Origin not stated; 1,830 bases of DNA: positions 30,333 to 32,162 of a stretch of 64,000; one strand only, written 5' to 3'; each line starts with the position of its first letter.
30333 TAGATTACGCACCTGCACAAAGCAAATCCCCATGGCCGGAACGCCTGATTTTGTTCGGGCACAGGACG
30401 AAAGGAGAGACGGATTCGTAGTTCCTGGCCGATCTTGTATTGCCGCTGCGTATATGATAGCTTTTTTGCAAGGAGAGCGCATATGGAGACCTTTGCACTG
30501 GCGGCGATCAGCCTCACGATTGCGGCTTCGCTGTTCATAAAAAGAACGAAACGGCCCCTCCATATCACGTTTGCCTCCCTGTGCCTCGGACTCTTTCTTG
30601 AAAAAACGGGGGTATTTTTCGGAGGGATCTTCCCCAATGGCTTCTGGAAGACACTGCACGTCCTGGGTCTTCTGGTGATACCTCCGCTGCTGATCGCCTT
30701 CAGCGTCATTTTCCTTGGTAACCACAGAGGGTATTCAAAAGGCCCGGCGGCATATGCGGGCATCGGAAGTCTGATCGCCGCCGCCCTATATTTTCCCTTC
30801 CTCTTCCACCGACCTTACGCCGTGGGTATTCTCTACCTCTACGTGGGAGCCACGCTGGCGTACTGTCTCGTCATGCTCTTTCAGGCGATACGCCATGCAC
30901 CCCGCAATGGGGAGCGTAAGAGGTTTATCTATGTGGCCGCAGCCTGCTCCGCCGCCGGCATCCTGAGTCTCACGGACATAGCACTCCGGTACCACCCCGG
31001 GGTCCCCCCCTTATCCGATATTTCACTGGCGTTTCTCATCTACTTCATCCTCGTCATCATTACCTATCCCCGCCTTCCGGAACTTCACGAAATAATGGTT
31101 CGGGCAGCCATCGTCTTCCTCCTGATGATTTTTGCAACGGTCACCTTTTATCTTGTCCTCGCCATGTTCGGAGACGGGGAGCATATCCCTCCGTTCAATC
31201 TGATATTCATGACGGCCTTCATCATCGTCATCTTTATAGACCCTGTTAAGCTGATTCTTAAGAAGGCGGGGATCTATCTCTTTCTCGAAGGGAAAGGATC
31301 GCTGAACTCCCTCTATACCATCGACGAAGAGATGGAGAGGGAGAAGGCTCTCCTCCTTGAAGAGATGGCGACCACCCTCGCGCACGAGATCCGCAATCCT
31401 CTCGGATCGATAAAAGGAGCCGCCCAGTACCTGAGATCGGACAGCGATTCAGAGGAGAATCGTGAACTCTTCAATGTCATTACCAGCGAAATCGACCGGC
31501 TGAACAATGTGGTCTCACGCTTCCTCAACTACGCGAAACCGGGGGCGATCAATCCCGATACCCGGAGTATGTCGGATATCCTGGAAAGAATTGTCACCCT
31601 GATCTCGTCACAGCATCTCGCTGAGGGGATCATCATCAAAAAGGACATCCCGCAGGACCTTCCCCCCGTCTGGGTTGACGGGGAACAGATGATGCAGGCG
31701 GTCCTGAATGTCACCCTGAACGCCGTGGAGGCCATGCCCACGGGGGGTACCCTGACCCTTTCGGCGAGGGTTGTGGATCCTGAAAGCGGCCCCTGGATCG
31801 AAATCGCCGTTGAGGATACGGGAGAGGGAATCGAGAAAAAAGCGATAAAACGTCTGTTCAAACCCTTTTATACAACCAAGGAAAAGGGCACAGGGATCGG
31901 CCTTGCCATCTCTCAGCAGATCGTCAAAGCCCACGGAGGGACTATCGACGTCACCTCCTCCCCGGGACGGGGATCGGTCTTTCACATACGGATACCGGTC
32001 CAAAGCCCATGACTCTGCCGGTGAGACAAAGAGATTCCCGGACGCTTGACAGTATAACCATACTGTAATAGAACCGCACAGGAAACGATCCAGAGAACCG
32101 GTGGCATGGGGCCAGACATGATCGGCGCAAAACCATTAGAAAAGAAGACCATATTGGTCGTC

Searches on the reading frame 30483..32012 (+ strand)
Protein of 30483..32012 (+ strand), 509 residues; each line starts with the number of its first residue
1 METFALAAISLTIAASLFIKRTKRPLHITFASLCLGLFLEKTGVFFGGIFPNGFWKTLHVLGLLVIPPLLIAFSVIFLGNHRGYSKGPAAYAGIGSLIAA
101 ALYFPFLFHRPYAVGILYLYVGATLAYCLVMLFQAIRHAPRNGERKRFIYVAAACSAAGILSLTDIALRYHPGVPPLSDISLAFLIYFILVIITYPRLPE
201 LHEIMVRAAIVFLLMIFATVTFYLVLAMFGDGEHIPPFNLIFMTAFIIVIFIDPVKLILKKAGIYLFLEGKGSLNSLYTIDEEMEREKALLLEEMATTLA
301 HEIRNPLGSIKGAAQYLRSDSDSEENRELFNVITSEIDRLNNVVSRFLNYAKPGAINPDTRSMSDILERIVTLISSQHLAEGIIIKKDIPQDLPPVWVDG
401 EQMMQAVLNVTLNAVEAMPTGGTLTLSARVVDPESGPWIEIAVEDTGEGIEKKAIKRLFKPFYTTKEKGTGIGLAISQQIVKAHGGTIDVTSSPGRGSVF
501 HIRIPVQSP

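Call 6: search_protein_families(library=pfam, proteins=[window:30483-32012:+])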
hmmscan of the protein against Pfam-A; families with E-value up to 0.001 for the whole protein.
window:30483-32012:+ (509 aa): 2 families
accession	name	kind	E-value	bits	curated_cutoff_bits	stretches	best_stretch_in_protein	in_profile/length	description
PF02518.31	HATPase_c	-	2.2e-26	92.9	26.4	1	399-507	2-110/111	Histidine kinase-, DNA gyrase B-, and HSP90-like ATPase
PF00512.31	HisKA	-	2.4e-16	60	26.9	1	292-354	2-64/66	His Kinase A (phospho-acceptor) domain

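Call 9: find_homologous_proteins(query=window:30483-32012:+)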
Query window:30483-32012:+ (509 aa): 4724 proteins with E <= 0.001 among 8000 candidates; the best 120 are listed.
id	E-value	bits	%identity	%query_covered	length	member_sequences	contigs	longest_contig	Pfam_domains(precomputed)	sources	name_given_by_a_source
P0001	0.0e+0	1072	97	100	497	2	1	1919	PF02518.32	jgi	-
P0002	0.0e+0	1016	90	100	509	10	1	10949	PF02518.32,PF00512.32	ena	-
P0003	0.0e+0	1015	90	100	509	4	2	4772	PF02518.32,PF00512.32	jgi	-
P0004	4.8e-272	921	82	100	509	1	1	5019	PF02518.32,PF00512.32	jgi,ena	-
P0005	4.7e-269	911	82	100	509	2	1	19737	PF02518.32,PF00512.32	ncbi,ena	-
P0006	1.5e-266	903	80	100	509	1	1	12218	PF02518.32,PF00512.32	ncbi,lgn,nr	ncbi:MAG: ATP-binding protein [Syntrophales bacterium]|nr:ATP-binding protein [Syntrophales bacteriu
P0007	8.4e-262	887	80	100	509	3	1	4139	PF02518.32,PF00512.32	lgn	-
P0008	1.7e-261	886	79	100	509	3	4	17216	PF02518.32,PF00512.32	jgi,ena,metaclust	metaclust:\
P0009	1.1e-260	883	79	100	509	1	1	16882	PF02518.32,PF00512.32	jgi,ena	-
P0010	3.2e-259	878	80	100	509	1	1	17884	PF02518.32,PF00512.32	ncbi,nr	ncbi:MAG: ATP-binding protein [Syntrophales bacterium]|nr:ATP-binding protein [Syntrophales bacteriu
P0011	1.7e-254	863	78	100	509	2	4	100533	PF02518.32,PF00512.32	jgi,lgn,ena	-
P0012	5.8e-251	851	76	100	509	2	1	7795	PF02518.32,PF00512.32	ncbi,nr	ncbi:MAG: hypothetical protein JXI32_03590 [Deltaproteobacteria bacterium]|nr:hypothetical protein [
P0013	4.1e-238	809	72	100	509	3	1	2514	PF02518.32,PF00512.32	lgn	-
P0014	1.7e-228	777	71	100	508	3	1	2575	PF02518.32,PF00512.32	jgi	-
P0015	5.4e-223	759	69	100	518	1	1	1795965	PF02518.32,PF00512.32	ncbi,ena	-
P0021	1.6e-167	576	55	99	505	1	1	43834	PF02518.32,PF00512.32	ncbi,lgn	-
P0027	2.2e-159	549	51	99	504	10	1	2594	PF02518.32,PF00512.32,PF16927.12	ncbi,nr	ncbi:MAG: ATP-binding protein [Thermodesulfobacteriota bacterium]|nr:ATP-binding protein [Thermodesu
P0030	1.4e-157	543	51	99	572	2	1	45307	PF02518.32,PF00512.32,PF16927.12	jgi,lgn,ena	-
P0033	1.5e-156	540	50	99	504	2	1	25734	PF02518.32,PF00512.32,PF16927.12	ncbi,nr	ncbi:MAG: hypothetical protein J7K35_05750 [Syntrophobacterales bacterium]|nr:hypothetical protein [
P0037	1.6e-154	533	50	99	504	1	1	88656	PF02518.32,PF00512.32,PF16927.12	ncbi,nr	ncbi:MAG: hypothetical protein JRC90_02090 [Deltaproteobacteria bacterium]|nr:hypothetical protein [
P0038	1.8e-154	533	51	99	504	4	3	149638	PF02518.32,PF00512.32,PF16927.12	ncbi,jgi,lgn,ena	-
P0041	2.2e-152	526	52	100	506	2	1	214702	PF07695.18,PF02518.32,PF00512.32,PF16927.12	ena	-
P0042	3.7e-152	525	51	99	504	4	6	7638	PF02518.32,PF00512.32,PF16927.12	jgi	jgi:two-component system sensor histidine kinase HydH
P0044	1.6e-151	523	50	99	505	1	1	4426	PF02518.32,PF00512.32,PF16927.12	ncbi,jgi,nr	ncbi:MAG: hypothetical protein JRC86_04425 [Deltaproteobacteria bacterium]|nr:hypothetical protein [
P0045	1.6e-151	523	51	99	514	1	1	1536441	PF07695.18,PF02518.32,PF00512.32,PF16927.12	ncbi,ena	-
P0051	3.1e-149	516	50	99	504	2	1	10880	PF02518.32,PF00512.32,PF16927.12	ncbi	-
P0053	1.5e-148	513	50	100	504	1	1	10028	PF07695.18,PF02518.32,PF00512.32,PF16927.12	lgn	-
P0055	7.1e-148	511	48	99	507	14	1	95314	PF02518.32,PF00512.32,PF16927.12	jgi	jgi:two-component system sensor histidine kinase HydH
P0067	6.7e-145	501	47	99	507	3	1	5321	PF02518.32,PF00512.32,PF16927.12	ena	-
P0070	1.1e-144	501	49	99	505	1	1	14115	PF07695.18,PF02518.32,PF00512.32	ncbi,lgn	-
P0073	4.2e-144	499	46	99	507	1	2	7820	PF02518.32,PF00512.32,PF16927.12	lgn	-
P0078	8.5e-144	498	47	99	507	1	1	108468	PF07695.18,PF02518.32,PF00512.32,PF16927.12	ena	-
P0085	5.8e-143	495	47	99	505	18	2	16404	PF02518.32,PF00512.32,PF16927.12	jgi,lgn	jgi:two-component system sensor histidine kinase HydH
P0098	1.8e-141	490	47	99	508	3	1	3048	PF07695.18,PF02518.32,PF00512.32,PF16927.12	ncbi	-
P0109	5.3e-140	485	46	100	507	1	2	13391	PF02518.32,PF00512.32,PF16927.12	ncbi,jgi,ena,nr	ncbi:MAG TPA: ATP-binding protein [Syntrophales bacterium]|nr:ATP-binding protein [Syntrophales bact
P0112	1.1e-139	484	47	99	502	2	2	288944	PF02518.32,PF00512.32,PF16927.12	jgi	jgi:two-component system sensor histidine kinase HydH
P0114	1.9e-139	483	46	100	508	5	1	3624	PF02518.32,PF00512.32,PF16927.12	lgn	-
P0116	2.7e-139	483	46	99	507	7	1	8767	PF07695.18,PF02518.32,PF00512.32,PF16927.12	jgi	jgi:signal transduction histidine kinase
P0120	8.2e-139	481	46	100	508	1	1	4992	PF02518.32,PF00512.32,PF16927.12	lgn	-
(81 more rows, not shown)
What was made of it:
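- On HisKA_7TM / 7TMR-DISM membrane sensor domains (PF16927, PF07695): Several full-length homologues at 46-52% identity carry precomputed PF16927 or PF07695 hits (call 9).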

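Call 11: find_related_loci(query=A1, collection=genome_contigs, flank=7000)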
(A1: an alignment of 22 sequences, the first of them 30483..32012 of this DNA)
Query A1 (509 aa) in genome_contigs; peptide patterns used: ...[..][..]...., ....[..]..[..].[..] (x = any residue, [..] = any of these).
600 stretches matched a pattern (row limit reached: there are more); 574 encode a relative of the query (tblastn E <= 1e-3); the best 80 are kept; 80 distinct loci.
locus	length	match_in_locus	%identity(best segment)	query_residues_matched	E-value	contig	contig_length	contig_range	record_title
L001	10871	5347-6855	56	1-504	0e+0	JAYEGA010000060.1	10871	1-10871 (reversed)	MAG: Thermodesulfobacteriota bacterium isolate MAG258 MAG258_60, whole genome shotgun sequence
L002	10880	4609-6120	50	1-504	2e-153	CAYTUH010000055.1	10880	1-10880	MAG TPA_asm: uncultured Syntrophaceae bacterium isolate binchicken_co42_424 genome assembly, contig: NODE_9872_length_10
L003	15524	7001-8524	48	1-506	8e-149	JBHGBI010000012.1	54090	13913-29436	MAG: Syntrophales bacterium isolate SBS.BIN.13 SBSBIN13_contig_12, whole genome shotgun sequence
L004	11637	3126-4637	46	1-504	9e-147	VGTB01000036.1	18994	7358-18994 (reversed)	MAG: Deltaproteobacteria bacterium isolate M_DeepCast_400m_m1_009 M_DeepCast_400m_m1_009_Ga0194112_10004529, whole genom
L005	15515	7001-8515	51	1-506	3e-141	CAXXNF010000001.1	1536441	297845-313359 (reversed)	MAG: Syntrophales bacterium isolate 28f6f31c-1abc-45c3-9ff4-d3034646c4f0 genome assembly, contig: contig_1, whole genome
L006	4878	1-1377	50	45-504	2e-142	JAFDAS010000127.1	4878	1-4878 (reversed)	MAG: Deltaproteobacteria bacterium isolate AB_3033_Bin_88 AB_3033_Bin_88_scaffold_33600, whole genome shotgun sequence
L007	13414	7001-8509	45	1-504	8e-140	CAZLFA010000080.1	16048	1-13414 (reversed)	MAG TPA_asm: uncultured Syntrophaceae bacterium isolate SRP278314_co1_340 genome assembly, contig: NODE_4527_length_1604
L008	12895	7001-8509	46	1-504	2e-136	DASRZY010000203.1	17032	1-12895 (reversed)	MAG TPA_asm: Syntrophales bacterium isolate SMAG_U15191 k141_5150750, whole genome shotgun sequence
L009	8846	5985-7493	42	1-504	3e-133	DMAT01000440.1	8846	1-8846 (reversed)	MAG TPA_asm: Syntrophus sp. (in: bacteria) isolate UBA8958 contig_85166, whole genome shotgun sequence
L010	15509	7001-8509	41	1-504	6e-132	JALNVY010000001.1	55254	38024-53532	MAG: Syntrophales bacterium isolate SO_2016_GW1 bin 25 scaffold01166_OW334_2016, whole genome shotgun sequence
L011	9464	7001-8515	41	1-507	1e-130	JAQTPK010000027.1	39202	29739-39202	MAG: Syntrophales bacterium isolate STB_114 NODE_2148_length_39202_cov_8.018554_Sandtown_B, whole genome shotgun sequenc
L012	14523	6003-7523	42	1-508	1e-127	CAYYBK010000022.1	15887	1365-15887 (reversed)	MAG TPA_asm: uncultured Syntrophales bacterium isolate binchicken_co117_448 genome assembly, contig: NODE_6803_length_15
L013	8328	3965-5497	43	1-506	2e-125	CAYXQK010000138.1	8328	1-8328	MAG TPA_asm: uncultured Syntrophaceae bacterium isolate binchicken_co255_383 genome assembly, contig: k141_2782492, whol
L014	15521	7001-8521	45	1-508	2e-135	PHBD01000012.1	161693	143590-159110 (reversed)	MAG: Deltaproteobacteria bacterium HGW-Deltaproteobacteria-19 bjp_ig2102_scaffold_248, whole genome shotgun sequence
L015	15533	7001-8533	44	1-506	1e-122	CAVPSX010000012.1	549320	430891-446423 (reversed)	MAG: uncultured delta proteobacterium isolate MFD00032.bin.1.77 genome assembly, contig: contig_28032, whole genome shot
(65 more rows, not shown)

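Call 35: find_encoding_contigs(protein=P0005, flank=3000, max_places=2)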
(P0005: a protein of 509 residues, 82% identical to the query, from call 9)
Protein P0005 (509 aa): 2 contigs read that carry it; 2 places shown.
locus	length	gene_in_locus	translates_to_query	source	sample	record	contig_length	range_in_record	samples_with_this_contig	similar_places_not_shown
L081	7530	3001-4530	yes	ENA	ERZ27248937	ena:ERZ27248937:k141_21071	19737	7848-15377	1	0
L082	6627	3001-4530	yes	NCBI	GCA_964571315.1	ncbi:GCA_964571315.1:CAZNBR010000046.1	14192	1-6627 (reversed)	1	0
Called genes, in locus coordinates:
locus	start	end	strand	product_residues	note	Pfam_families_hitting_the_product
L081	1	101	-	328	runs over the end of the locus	PF08545:ACP_syn_III, PF08541:ACP_syn_III_C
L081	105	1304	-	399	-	PF02771:Acyl-CoA_dh_N, PF02770:Acyl-CoA_dh_M, PF00441:Acyl-CoA_dh_1, PF08028:Acyl-CoA_dh_2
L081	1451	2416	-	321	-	PF00698:Acyl_transf_1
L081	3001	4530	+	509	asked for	PF00512:HisKA, PF02518:HATPase_c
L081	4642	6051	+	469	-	PF00072:Response_reg, PF00158:Sigma54_activat, PF01078:Mg_chelatase (faint), PF14532:Sigma54_activ_2, PF00004:AAA (weak), PF07728:AAA_5 (weak), PF25601:AAA_lid_14, PF02954:HTH_8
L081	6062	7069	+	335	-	PF00044:Gp_dh_N, PF02800:Gp_dh_C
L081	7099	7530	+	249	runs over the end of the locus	PF00121:TIM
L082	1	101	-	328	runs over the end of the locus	PF08545:ACP_syn_III, PF08541:ACP_syn_III_C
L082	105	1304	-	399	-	PF02771:Acyl-CoA_dh_N, PF02770:Acyl-CoA_dh_M, PF00441:Acyl-CoA_dh_1, PF08028:Acyl-CoA_dh_2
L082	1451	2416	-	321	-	PF00698:Acyl_transf_1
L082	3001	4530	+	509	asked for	PF00512:HisKA, PF02518:HATPase_c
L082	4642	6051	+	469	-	PF00072:Response_reg, PF00158:Sigma54_activat, PF01078:Mg_chelatase (faint), PF14532:Sigma54_activ_2, PF00004:AAA (weak), PF07728:AAA_5 (weak), PF25601:AAA_lid_14, PF02954:HTH_8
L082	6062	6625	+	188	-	?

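Call 36: find_encoding_contigs(protein=P0011, flank=3000, max_places=2)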
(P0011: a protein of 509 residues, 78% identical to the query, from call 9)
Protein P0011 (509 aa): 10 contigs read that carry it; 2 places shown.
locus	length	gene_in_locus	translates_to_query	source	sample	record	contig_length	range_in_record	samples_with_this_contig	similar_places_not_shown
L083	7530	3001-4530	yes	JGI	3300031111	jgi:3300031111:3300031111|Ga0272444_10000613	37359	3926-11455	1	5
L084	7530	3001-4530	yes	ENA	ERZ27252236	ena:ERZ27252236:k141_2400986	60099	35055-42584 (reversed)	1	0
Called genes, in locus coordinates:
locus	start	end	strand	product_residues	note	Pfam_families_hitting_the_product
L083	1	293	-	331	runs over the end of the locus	PF08545:ACP_syn_III, PF08541:ACP_syn_III_C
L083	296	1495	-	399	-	PF02771:Acyl-CoA_dh_N, PF02770:Acyl-CoA_dh_M, PF00441:Acyl-CoA_dh_1, PF08028:Acyl-CoA_dh_2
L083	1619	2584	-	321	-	PF00698:Acyl_transf_1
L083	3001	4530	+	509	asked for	PF00512:HisKA, PF02518:HATPase_c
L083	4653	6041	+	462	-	PF00072:Response_reg, PF00158:Sigma54_activat, PF01078:Mg_chelatase (faint), PF14532:Sigma54_activ_2, PF00004:AAA (weak), PF07728:AAA_5 (weak), PF25601:AAA_lid_14, PF02954:HTH_8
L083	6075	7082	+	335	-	PF00044:Gp_dh_N, PF02800:Gp_dh_C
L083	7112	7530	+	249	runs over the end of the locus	PF00121:TIM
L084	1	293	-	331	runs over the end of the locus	PF08545:ACP_syn_III, PF08541:ACP_syn_III_C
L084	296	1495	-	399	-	PF02771:Acyl-CoA_dh_N, PF02770:Acyl-CoA_dh_M, PF00441:Acyl-CoA_dh_1, PF08028:Acyl-CoA_dh_2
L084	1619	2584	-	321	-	PF00698:Acyl_transf_1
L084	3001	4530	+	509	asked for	PF00512:HisKA, PF02518:HATPase_c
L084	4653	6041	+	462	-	PF00072:Response_reg, PF00158:Sigma54_activat, PF01078:Mg_chelatase (faint), PF14532:Sigma54_activ_2, PF00004:AAA (weak), PF07728:AAA_5 (weak), PF25601:AAA_lid_14, PF02954:HTH_8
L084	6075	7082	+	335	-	PF00044:Gp_dh_N, PF02800:Gp_dh_C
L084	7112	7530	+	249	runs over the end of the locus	PF00121:TIM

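Call 37: find_encoding_contigs(protein=P0015, flank=3000, max_places=2)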
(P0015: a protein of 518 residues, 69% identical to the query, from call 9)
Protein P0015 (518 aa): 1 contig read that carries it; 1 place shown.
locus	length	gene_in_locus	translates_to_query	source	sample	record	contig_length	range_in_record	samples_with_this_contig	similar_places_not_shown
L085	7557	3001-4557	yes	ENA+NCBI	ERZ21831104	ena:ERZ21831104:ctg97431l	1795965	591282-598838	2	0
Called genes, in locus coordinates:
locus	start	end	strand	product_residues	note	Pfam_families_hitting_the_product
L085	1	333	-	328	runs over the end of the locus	PF08545:ACP_syn_III, PF08541:ACP_syn_III_C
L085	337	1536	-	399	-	PF02771:Acyl-CoA_dh_N, PF02770:Acyl-CoA_dh_M, PF00441:Acyl-CoA_dh_1, PF08028:Acyl-CoA_dh_2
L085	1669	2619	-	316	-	PF00698:Acyl_transf_1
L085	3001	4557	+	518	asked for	PF00512:HisKA, PF02518:HATPase_c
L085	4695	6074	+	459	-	PF00072:Response_reg, PF00158:Sigma54_activat, PF14532:Sigma54_activ_2, PF00004:AAA (weak), PF07728:AAA_5 (weak), PF25601:AAA_lid_14, PF02954:HTH_8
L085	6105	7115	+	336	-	PF00044:Gp_dh_N, PF02800:Gp_dh_C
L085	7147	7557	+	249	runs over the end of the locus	PF00121:TIM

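Call 38: find_encoding_contigs(protein=P0002, flank=1500, max_places=1)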
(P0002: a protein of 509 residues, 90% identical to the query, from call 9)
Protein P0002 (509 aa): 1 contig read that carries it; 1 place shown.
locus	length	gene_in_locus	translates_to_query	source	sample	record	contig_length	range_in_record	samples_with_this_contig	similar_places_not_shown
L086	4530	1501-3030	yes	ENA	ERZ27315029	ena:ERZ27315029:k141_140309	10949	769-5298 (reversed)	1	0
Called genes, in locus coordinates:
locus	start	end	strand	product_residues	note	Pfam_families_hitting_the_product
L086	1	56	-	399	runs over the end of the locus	PF02771:Acyl-CoA_dh_N, PF02770:Acyl-CoA_dh_M, PF00441:Acyl-CoA_dh_1, PF08028:Acyl-CoA_dh_2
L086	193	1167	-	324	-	PF00698:Acyl_transf_1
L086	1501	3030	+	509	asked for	PF00512:HisKA, PF02518:HATPase_c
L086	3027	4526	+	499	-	PF00072:Response_reg, PF00158:Sigma54_activat, PF14532:Sigma54_activ_2, PF00004:AAA (weak), PF07728:AAA_5 (weak), PF25601:AAA_lid_14, PF02954:HTH_8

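Call 39: find_encoding_contigs(protein=P0006, flank=1500, max_places=1)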
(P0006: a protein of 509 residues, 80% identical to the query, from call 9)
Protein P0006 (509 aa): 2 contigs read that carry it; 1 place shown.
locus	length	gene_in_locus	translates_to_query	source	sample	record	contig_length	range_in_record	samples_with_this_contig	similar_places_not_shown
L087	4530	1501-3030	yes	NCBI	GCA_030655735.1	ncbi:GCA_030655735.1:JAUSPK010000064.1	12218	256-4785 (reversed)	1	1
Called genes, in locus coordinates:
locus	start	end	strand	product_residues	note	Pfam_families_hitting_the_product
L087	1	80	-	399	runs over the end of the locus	PF02771:Acyl-CoA_dh_N, PF02770:Acyl-CoA_dh_M, PF00441:Acyl-CoA_dh_1, PF08028:Acyl-CoA_dh_2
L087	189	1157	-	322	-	PF00698:Acyl_transf_1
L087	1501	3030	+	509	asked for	PF00512:HisKA, PF02518:HATPase_c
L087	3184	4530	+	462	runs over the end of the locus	PF00072:Response_reg, PF00158:Sigma54_activat, PF14532:Sigma54_activ_2, PF00004:AAA (weak), PF07728:AAA_5 (weak), PF25601:AAA_lid_14, PF02954:HTH_8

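Call 40: find_encoding_contigs(protein=P0012, flank=1500, max_places=1)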
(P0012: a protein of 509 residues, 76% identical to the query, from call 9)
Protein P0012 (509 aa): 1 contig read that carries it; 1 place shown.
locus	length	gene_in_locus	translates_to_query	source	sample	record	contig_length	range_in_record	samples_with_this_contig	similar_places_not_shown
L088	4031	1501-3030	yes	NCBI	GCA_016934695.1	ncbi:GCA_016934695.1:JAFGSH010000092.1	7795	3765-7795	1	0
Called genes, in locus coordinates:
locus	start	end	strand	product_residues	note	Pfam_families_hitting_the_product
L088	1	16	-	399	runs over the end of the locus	PF02771:Acyl-CoA_dh_N, PF02770:Acyl-CoA_dh_M, PF00441:Acyl-CoA_dh_1, PF08028:Acyl-CoA_dh_2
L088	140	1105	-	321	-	PF00698:Acyl_transf_1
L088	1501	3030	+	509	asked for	PF00512:HisKA, PF02518:HATPase_c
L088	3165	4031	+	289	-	PF00072:Response_reg, PF00158:Sigma54_activat, PF14532:Sigma54_activ_2, PF00004:AAA (weak), PF07728:AAA_5 (weak)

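Call 41: find_encoding_contigs(protein=P0021, flank=3000, max_places=1)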
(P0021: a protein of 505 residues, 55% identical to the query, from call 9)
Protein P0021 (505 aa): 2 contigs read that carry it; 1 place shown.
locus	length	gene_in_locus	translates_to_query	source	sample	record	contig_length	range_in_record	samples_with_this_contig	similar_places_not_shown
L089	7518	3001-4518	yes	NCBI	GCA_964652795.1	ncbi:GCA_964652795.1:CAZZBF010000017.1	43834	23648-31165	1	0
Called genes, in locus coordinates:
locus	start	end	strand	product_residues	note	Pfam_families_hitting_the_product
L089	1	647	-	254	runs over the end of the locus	PF13938:DUF4213, PF04016:DUF364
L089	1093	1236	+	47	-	PF04277:OAD_gamma (weak)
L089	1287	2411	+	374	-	PF03977:OAD_beta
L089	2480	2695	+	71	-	PF00364:Biotin_lipoyl, PF25917:BSH_RND (weak), PF25973:BSH_CzcB (faint), PF25984:BSH_YknX (weak)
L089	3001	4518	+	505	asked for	PF00512:HisKA, PF02518:HATPase_c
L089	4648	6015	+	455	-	PF00072:Response_reg, PF00004:AAA (faint), PF00158:Sigma54_activat, PF14532:Sigma54_activ_2, PF07724:AAA_2 (weak), PF07728:AAA_5 (weak), PF25601:AAA_lid_14, PF02954:HTH_8, +1 more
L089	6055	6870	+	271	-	PF01578:Cytochrom_C_asm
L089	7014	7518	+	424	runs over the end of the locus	PF05201:GlutR_N, PF01488:Shikimate_DH, PF00745:GlutR_dimer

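Call 48: search_protein_families(library=ncbifam, proteins=[window:30483-32012:+], max_evalue=1e-20)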
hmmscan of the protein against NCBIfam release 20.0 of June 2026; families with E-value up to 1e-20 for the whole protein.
window:30483-32012:+ (509 aa): 30 families (the best 25 are shown)
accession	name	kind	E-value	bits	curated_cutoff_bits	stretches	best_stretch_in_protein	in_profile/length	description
NF008468.0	PRK11360.1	equivalog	1e-65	222.3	646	1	281-508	384-610/616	two-component system sensor histidine kinase AtoS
NF007688.0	PRK10364.1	equivalog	1.4e-62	212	479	1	261-507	208-452/460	two-component system sensor histidine kinase ZraS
NF053867.1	SprKinKinDBac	equivalog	7.2e-48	163.3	775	1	282-507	276-498/500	sporulation kinase KinD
NF008293.1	PRK11073.1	equivalog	1.1e-38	133.4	240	1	293-507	131-348/349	nitrogen regulation protein NR(II)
NF010411.0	PRK13837.1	equivalog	1.2e-37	129.5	647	1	295-508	453-677/828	two-component system VirA-like sensor kinase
NF006800.0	PRK09303.1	equivalog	2.2e-35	122.3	342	1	291-507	150-378/383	histidine kinase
NF046044.1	PnpS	equivalog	1.1e-33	116.8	400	1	297-505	175-390/390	two-component system histidine kinase PnpS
TIGR02956.1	TMAO_torS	equivalog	8.3e-33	113.5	676.5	1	297-507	469-683/967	TMAO reductase system sensor histidine kinase/response regulator TorS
NF008312.0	PRK11100.1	equivalog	2.9e-31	108.8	356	1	291-507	255-475/477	two-component system sensor histidine kinase CreC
NF047466.1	hybrid_RR_LvrB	exception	2.9e-30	105.7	500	1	278-506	137-376/377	hybrid histidine kinase/response regulator LvrB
NF046020.1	HisKinCckABruc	equivalog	2.9e-30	104.8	1000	1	292-505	480-706/868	cell cycle histidine kinase CckA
NF041777.1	sens_FixL_Rhizob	equivalog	7.8e-29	100.6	850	1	292-507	262-482/485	sensor protein FixL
NF033092.0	HK_WalK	equivalog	9e-29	100.5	725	1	294-506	374-594/594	cell wall metabolism sensor histidine kinase WalK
NF052574.1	HisKinEspCMyxo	equivalog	9.4e-29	100.1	1200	1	295-506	420-637/785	serine histidine kinase EspC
TIGR02966.1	phoR_proteo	equivalog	3.2e-28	98.7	334.2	1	298-504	120-333/333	phosphate regulon sensor histidine kinase PhoR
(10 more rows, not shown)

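Call 81: predict_structure(alignment_id=A1)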
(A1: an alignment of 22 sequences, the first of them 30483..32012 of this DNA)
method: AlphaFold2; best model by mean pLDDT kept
length: 509 residues; sequences in the alignment: 22
mean_pLDDT: 71.9   pTM: 0.48
mean pLDDT of the five models: 71.9, 71.3, 66.7, 65.8, 65.5
residues with pLDDT >= 90: 17; 70-90: 315; 50-70: 109; < 50: 68
segments of 3 or more residues with pLDDT < 50: 81-83, 267-299, 301-307, 345-354, 461-472
pLDDT, mean of each block of 10 residues (from residue 1): 76 77 77 89 81 81 88 81 61 80 77 79 88 82 77 86 80 75 83 67 63 77 79 70 70 61 52 39 42 45 48 54 61 58 48 58 86 76 85 83 80 78 88 74 85 70 44 67 84 83 77
secondary structure, 60 per line:
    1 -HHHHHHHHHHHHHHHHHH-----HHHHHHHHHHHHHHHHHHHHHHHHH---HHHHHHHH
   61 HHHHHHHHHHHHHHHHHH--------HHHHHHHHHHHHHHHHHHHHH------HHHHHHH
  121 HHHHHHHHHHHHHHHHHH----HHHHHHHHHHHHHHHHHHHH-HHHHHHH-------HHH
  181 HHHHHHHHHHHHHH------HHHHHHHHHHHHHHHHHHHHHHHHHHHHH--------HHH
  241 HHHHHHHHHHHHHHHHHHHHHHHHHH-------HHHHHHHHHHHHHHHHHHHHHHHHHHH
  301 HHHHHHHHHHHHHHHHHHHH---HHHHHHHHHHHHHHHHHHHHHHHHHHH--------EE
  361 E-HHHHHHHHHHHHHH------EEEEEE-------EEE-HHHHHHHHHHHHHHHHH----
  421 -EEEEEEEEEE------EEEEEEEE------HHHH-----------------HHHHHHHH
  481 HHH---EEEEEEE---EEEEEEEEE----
elements in order: H2-19 H25-49 H53-78 H87-107 H114-138 H143-162 H164-170 H178-194 H201-229 H238-266 H274-320 H324-350 E359-361 H363-376 E383-388 E396-398 H400-416 E422-431 E438-445 H452-455 H473-483 E487-493 E497-505
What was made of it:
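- Checked: AlphaFold models nine helices there at pLDDT about 75-89 (call 81).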
